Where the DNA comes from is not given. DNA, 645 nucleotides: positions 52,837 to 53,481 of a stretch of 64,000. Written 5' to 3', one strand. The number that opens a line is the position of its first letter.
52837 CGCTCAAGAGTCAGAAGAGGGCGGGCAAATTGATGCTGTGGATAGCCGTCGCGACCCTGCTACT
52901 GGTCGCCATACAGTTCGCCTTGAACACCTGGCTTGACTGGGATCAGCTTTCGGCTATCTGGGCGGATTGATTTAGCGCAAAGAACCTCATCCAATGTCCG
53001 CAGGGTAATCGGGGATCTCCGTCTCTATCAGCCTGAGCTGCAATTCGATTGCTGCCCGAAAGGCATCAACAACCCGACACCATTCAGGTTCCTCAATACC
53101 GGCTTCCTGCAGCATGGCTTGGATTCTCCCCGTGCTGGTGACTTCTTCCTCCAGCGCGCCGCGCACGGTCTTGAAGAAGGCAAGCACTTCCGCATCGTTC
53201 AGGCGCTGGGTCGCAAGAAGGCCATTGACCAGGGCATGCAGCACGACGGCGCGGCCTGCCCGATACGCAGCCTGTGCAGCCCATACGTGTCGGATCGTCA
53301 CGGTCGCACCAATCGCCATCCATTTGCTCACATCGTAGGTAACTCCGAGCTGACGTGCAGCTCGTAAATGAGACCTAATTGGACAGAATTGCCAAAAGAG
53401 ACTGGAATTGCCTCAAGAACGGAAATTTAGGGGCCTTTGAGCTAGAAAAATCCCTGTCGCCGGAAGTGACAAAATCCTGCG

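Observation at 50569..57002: Lower-GC cargo block that looks like a small defence island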

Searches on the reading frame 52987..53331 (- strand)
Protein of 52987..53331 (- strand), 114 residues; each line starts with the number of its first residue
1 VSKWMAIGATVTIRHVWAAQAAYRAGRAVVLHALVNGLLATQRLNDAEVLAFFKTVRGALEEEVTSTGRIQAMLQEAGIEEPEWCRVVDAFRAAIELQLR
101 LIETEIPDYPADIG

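Call 3: search_protein_families(library=pfam, proteins=[window:52987-53331:-], max_evalue=0.1)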
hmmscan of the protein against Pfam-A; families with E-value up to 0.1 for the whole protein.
window:52987-53331:- (114 aa): 1 family
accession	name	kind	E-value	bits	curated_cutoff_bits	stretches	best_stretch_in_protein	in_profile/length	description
PF19551.4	DUF6074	-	0.0005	20.7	27.2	1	67-101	40-74/83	Family of unknown function (DUF6074)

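Call 4: search_protein_families(library=padloc, proteins=[window:52987-53331:-], max_evalue=0.1)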
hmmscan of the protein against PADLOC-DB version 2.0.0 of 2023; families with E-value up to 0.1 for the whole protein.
window:52987-53331:- (114 aa): 0 families

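Call 5: search_protein_families(library=ncbifam, proteins=[window:52987-53331:-], max_evalue=1)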
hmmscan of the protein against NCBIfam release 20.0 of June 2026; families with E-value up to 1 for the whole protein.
window:52987-53331:- (114 aa): 1 family
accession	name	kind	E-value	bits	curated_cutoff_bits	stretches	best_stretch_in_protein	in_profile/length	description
NF038033.1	FEA1_rel_lipo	equivalog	0.019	13.7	250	1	16-99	314-393/406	FEA1-related lipoprotein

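Call 6: search_protein_families(library=phrogs, proteins=[window:52987-53331:-], max_evalue=1)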
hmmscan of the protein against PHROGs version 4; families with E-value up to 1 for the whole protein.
window:52987-53331:- (114 aa): 0 families
